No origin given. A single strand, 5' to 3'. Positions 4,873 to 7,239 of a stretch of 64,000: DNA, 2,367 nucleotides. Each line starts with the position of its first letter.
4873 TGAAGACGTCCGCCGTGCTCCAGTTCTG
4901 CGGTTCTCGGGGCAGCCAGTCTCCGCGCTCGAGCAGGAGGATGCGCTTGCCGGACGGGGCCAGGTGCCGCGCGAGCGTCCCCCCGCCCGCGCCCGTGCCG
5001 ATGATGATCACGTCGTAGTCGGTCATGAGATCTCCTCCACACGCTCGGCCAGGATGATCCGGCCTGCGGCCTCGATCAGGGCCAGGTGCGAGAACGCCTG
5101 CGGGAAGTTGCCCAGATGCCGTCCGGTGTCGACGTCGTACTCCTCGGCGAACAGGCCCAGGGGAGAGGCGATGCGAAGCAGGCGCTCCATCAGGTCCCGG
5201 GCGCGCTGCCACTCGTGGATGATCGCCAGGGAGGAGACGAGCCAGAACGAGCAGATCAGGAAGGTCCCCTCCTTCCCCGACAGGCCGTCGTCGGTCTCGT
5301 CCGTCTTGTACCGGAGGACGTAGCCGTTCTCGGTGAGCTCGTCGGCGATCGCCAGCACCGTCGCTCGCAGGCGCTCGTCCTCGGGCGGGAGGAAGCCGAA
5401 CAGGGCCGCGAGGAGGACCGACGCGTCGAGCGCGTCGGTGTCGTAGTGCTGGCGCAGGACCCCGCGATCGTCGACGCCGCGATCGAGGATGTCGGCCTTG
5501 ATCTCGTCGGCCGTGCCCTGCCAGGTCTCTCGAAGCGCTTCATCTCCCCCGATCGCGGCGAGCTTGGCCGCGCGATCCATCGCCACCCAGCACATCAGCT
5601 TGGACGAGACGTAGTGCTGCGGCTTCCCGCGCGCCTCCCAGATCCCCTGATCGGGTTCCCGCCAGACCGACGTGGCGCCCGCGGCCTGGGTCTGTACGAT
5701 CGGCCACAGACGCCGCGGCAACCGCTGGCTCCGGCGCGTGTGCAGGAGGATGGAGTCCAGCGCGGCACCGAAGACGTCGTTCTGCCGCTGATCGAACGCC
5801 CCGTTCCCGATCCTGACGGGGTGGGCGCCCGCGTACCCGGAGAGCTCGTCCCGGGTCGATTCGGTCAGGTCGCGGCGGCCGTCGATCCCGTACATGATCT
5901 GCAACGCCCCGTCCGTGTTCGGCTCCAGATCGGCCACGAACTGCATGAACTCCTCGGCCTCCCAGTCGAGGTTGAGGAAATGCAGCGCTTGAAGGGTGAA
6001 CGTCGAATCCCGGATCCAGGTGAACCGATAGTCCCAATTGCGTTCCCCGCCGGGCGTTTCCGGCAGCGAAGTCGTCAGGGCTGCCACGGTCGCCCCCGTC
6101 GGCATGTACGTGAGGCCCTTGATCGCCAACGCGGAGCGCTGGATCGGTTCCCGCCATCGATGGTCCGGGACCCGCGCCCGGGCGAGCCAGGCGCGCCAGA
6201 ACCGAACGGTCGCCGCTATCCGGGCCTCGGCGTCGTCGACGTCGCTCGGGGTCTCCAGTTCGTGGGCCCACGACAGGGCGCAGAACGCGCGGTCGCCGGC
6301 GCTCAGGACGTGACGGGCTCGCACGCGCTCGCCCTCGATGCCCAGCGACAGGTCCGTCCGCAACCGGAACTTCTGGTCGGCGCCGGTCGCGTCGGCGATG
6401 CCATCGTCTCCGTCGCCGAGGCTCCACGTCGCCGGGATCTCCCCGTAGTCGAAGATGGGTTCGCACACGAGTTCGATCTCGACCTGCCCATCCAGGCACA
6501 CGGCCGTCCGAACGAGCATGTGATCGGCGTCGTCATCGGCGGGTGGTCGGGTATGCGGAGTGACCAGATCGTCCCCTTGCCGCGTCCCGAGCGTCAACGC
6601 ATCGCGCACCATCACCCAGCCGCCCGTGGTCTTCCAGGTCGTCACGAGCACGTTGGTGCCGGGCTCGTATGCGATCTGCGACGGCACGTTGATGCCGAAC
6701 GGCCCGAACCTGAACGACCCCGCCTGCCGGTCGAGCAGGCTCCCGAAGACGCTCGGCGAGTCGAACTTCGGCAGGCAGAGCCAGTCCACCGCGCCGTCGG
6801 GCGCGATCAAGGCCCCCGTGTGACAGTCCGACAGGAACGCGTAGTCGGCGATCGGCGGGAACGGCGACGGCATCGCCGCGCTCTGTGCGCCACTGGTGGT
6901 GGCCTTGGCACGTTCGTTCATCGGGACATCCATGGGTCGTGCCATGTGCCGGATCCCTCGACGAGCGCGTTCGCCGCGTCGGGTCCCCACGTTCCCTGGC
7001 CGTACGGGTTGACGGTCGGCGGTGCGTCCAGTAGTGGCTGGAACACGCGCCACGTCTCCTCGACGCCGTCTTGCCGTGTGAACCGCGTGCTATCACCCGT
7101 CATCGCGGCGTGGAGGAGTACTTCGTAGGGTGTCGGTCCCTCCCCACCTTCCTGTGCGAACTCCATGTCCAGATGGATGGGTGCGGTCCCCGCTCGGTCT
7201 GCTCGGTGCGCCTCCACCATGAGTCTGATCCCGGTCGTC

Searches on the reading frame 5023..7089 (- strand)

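Call 37: search_protein_families(library=pfam, proteins=[window:5023-7089:-], max_evalue=0.00001)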
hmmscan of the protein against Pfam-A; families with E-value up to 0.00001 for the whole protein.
window:5023-7089:- (688 aa): 2 families
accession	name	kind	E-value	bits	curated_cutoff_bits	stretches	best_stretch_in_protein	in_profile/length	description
PF00723.27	Glyco_hydro_15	-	1.9e-69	235.1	22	1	315-675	6-426/427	Glycosyl hydrolases family 15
PF19291.4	TREH_N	-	5.9e-11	42.5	23.1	1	78-154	13-90/211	Trehalase-like, N-terminal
